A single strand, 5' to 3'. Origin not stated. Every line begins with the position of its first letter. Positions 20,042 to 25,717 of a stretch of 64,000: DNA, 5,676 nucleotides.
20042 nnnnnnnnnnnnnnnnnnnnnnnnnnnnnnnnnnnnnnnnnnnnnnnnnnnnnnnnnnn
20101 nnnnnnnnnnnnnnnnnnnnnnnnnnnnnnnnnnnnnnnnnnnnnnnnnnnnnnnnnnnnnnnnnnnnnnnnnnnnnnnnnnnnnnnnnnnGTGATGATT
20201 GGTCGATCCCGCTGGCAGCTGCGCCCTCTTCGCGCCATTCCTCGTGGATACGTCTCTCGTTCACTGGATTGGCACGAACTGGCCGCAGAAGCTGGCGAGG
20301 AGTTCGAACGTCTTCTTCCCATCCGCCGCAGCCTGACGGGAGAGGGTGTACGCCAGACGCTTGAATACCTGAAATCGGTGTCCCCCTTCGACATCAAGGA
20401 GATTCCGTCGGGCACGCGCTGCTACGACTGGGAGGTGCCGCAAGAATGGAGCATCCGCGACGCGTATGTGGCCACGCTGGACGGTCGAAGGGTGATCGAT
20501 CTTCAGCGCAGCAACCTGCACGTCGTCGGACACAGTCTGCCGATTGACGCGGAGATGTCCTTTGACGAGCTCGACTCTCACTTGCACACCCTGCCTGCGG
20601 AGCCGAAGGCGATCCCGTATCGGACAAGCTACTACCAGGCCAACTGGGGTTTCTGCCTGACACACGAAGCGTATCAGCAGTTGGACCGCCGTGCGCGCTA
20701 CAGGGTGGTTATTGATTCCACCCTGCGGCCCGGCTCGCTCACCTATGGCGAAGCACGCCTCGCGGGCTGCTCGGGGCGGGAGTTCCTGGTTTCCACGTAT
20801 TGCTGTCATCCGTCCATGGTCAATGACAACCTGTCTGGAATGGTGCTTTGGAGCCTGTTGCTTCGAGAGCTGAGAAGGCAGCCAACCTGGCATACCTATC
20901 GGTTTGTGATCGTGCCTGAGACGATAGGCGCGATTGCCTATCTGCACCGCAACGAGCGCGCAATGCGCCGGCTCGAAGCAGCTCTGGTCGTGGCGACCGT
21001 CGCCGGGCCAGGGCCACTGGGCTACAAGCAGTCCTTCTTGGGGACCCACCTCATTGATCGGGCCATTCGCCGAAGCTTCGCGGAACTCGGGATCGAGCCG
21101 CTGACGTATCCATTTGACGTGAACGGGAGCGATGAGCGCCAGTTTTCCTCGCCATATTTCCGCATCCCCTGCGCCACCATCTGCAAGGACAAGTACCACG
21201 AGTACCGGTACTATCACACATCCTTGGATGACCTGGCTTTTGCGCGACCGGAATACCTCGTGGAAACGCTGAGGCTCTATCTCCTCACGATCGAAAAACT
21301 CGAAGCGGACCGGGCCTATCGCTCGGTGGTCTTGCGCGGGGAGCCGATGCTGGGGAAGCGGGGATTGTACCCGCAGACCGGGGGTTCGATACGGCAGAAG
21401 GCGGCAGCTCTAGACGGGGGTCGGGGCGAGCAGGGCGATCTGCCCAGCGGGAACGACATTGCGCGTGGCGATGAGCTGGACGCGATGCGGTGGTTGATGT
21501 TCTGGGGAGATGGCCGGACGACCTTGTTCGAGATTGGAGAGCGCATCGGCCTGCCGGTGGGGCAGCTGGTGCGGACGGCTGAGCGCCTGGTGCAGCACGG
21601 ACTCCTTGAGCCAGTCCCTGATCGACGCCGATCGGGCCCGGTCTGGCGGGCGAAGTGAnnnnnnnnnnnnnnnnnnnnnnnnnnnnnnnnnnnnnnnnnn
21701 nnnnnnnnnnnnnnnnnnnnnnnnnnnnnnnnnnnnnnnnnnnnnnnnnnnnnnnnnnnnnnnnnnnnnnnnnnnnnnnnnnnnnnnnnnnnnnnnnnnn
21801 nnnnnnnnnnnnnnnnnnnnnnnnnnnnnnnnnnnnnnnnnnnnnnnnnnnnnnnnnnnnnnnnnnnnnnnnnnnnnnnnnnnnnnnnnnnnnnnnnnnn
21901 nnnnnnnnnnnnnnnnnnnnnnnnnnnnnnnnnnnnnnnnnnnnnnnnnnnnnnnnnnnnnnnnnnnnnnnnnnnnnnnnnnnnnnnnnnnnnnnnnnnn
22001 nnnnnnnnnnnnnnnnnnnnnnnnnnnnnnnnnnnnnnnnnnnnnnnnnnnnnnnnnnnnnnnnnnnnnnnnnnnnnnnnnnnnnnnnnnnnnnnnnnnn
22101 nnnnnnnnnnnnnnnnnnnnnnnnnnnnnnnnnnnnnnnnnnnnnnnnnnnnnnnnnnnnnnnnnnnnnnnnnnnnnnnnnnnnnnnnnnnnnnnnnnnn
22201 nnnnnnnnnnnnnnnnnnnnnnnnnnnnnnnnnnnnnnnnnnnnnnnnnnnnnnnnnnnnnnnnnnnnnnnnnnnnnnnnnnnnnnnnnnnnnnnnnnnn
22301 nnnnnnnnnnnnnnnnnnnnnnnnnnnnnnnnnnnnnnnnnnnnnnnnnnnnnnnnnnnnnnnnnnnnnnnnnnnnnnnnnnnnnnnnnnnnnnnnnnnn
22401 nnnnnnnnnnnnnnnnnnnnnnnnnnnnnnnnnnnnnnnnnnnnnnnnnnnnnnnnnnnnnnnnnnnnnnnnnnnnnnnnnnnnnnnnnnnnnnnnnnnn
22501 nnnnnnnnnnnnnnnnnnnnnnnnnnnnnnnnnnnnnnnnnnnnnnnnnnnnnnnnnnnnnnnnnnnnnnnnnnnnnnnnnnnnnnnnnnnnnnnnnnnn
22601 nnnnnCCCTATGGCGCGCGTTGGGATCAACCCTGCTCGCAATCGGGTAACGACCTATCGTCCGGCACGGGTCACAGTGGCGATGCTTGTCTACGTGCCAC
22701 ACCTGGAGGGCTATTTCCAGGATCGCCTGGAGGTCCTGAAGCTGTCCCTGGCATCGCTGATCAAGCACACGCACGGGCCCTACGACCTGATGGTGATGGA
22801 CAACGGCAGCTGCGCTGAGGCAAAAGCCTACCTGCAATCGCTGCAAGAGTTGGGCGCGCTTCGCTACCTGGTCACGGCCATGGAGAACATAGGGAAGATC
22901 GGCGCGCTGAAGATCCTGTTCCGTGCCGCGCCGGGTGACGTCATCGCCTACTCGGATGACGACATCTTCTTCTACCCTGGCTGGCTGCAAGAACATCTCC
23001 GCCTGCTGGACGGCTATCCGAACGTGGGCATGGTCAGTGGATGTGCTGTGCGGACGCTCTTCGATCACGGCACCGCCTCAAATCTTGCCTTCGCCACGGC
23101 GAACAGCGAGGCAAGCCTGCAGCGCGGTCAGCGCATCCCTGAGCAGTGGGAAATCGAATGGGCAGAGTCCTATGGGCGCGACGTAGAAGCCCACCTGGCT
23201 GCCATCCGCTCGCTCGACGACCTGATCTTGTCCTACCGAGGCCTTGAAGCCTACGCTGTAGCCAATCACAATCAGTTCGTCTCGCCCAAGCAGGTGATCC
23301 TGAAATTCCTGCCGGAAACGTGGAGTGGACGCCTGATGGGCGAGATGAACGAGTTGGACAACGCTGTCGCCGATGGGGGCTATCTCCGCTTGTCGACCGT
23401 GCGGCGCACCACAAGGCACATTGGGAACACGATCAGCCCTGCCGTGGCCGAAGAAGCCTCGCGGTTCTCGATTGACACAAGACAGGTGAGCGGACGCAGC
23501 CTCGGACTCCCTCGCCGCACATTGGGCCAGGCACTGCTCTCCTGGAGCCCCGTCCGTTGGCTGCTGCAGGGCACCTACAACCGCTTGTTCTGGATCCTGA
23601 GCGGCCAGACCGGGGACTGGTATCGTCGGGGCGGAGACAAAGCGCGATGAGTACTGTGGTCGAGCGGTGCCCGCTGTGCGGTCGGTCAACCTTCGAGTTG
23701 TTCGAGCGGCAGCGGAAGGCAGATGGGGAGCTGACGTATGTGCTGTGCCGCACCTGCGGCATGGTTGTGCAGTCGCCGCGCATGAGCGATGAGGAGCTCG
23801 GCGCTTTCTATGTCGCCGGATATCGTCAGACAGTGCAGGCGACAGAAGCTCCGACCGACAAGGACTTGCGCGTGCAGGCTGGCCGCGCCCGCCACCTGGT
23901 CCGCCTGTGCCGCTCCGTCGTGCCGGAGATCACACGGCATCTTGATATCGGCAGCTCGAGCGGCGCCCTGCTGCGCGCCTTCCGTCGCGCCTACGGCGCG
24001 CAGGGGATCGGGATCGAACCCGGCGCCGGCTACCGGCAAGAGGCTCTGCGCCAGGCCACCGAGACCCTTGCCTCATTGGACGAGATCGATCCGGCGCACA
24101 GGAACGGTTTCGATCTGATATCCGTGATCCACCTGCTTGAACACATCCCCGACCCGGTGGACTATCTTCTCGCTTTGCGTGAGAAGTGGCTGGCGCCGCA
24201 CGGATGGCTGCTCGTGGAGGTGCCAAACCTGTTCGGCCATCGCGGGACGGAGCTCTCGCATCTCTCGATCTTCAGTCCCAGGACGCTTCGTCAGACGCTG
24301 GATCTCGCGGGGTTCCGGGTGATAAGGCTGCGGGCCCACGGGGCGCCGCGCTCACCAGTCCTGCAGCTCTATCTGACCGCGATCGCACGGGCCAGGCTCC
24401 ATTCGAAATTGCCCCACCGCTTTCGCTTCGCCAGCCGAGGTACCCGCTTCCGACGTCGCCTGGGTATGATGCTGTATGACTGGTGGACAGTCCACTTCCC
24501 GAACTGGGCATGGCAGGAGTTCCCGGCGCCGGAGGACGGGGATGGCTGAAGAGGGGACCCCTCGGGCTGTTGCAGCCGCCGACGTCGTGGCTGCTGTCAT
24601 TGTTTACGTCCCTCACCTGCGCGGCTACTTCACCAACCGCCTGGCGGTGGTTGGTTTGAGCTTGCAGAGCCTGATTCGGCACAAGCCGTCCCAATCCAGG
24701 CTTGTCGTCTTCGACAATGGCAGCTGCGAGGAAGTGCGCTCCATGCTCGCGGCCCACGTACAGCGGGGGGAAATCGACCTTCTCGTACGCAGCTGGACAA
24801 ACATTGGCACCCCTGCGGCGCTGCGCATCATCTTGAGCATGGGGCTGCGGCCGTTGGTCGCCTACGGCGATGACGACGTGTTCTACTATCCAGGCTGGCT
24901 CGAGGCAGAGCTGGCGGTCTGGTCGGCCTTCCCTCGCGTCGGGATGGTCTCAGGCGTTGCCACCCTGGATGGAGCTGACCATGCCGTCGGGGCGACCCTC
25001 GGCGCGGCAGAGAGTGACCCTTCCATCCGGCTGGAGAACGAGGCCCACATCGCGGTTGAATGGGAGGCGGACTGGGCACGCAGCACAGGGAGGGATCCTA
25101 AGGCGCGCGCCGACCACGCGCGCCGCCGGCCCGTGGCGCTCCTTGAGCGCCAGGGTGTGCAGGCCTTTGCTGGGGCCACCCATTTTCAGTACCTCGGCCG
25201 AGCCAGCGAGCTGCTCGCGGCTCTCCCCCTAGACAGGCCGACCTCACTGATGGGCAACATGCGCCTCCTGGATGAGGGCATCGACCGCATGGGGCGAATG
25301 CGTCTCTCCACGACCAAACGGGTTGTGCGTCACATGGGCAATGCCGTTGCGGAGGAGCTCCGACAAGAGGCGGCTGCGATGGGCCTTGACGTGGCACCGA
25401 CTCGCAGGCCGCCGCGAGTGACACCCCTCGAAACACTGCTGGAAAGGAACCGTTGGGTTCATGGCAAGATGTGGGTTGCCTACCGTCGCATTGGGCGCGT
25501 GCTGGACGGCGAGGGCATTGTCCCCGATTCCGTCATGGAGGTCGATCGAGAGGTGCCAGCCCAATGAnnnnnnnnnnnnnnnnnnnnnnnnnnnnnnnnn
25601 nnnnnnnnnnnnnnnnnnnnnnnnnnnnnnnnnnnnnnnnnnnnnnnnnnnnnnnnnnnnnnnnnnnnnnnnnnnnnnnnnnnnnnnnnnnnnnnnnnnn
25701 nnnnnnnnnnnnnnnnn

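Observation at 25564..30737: Second ulosonic-acid module: NeuA fused to a KdsC-type phosphatase, next to a SAF-less NeuB homolog and two oxidoreductases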

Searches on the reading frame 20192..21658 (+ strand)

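Call 7: search_protein_families(library=pfam, proteins=[window:20192-21658:+], max_evalue=0.001)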
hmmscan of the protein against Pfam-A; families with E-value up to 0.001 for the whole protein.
window:20192-21658:+ (488 aa): 4 families
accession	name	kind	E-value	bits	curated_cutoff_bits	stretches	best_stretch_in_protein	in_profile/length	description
PF16254.10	DUF4910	-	7.9e-74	248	26.6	1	39-373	5-247/247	Domain of unknown function (DUF4910)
PF09940.16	DUF2172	-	6.1e-35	119.9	27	1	85-177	1-92/92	Domain of unknown function (DUF2172)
PF16221.11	HTH_47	-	5.4e-14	51.9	27.1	2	425-473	29-77/78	winged helix-turn-helix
PF12802.13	MarR_2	-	0.00048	20.7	27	0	439-480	18-60/61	MarR family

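Call 24: search_protein_families(library=ncbifam, proteins=[window:20192-21658:+], max_evalue=0.00001)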
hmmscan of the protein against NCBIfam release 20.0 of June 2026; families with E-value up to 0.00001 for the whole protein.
window:20192-21658:+ (488 aa): 0 families

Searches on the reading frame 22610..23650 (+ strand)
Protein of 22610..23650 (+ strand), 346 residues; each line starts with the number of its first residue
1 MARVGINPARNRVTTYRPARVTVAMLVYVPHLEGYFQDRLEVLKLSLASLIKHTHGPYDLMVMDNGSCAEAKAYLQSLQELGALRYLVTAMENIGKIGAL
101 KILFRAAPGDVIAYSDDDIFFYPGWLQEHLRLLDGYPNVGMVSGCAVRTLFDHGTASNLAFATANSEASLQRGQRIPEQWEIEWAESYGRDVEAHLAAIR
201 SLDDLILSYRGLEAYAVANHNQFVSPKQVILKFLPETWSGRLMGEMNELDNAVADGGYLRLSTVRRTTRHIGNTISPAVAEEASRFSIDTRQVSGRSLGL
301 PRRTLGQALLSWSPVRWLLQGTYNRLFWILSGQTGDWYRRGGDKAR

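Call 7: search_protein_families(library=pfam, proteins=[window:22610-23650:+], max_evalue=0.001)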
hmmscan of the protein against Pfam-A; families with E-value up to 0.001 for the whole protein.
window:22610-23650:+ (346 aa): 2 families
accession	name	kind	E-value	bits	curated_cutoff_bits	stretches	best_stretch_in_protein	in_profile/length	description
PF00535.33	Glycos_transf_2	-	5.1e-14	53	23.3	1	40-143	10-113/168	Glycosyl transferase family 2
PF13641.12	Glyco_tranf_2_3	-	0.00011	22.7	27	1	41-149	14-125/230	Glycosyltransferase like family 2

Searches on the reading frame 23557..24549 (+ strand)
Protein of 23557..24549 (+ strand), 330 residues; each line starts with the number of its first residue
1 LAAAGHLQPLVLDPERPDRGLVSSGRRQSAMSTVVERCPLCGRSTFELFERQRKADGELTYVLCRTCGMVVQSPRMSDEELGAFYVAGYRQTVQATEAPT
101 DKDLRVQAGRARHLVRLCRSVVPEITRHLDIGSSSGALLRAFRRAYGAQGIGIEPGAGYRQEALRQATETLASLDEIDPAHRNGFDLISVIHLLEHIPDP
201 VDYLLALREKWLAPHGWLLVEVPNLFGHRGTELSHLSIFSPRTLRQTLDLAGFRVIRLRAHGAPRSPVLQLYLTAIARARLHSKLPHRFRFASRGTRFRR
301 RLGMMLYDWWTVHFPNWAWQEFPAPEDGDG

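Call 7: search_protein_families(library=pfam, proteins=[window:23557-24549:+], max_evalue=0.001)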
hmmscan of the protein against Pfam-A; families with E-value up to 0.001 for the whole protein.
window:23557-24549:+ (330 aa): 4 families
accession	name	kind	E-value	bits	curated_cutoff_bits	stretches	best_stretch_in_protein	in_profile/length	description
PF13489.12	Methyltransf_23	-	1.9e-16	60.6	27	1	126-257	24-163/164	Methyltransferase domain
PF08242.18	Methyltransf_12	-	1.4e-06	29.4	30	1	129-218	1-98/98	Methyltransferase domain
PF08241.18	Methyltransf_11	-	2.2e-06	28.6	21.2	1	129-219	1-94/95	Methyltransferase domain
PF13649.12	Methyltransf_25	-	0.00084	20.4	27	0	129-216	2-97/97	Methyltransferase domain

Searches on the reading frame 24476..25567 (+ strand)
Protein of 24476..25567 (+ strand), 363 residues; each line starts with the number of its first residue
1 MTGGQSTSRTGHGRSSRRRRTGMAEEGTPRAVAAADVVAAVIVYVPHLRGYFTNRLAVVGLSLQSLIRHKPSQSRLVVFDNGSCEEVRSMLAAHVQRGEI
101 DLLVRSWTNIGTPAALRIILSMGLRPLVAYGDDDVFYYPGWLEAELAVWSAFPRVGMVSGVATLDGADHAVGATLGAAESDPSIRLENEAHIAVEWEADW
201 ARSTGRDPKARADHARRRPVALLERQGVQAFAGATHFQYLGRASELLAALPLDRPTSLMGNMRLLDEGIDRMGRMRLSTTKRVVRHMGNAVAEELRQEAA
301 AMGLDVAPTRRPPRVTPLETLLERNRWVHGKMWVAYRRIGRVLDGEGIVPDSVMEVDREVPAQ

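Call 4: search_protein_families(library=pfam, proteins=[window:24476-25567:+], max_evalue=0.01)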
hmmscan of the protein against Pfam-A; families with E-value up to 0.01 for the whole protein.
window:24476-25567:+ (363 aa): 1 family
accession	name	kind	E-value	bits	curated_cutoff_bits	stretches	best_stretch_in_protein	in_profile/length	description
PF00535.33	Glycos_transf_2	-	5.2e-06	26.9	23.3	1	54-153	8-107/168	Glycosyl transferase family 2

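Call 5: search_protein_families(library=ncbifam, proteins=[window:24476-25567:+], max_evalue=0.01)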
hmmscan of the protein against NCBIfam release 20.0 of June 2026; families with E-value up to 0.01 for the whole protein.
window:24476-25567:+ (363 aa): 1 family
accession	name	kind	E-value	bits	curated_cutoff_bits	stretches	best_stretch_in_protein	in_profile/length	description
NF041875.1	EPS_EpsD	equivalog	0.0019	17.7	370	1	54-151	9-106/325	exopolysaccharide biosynthesis glycosyltransferase EpsD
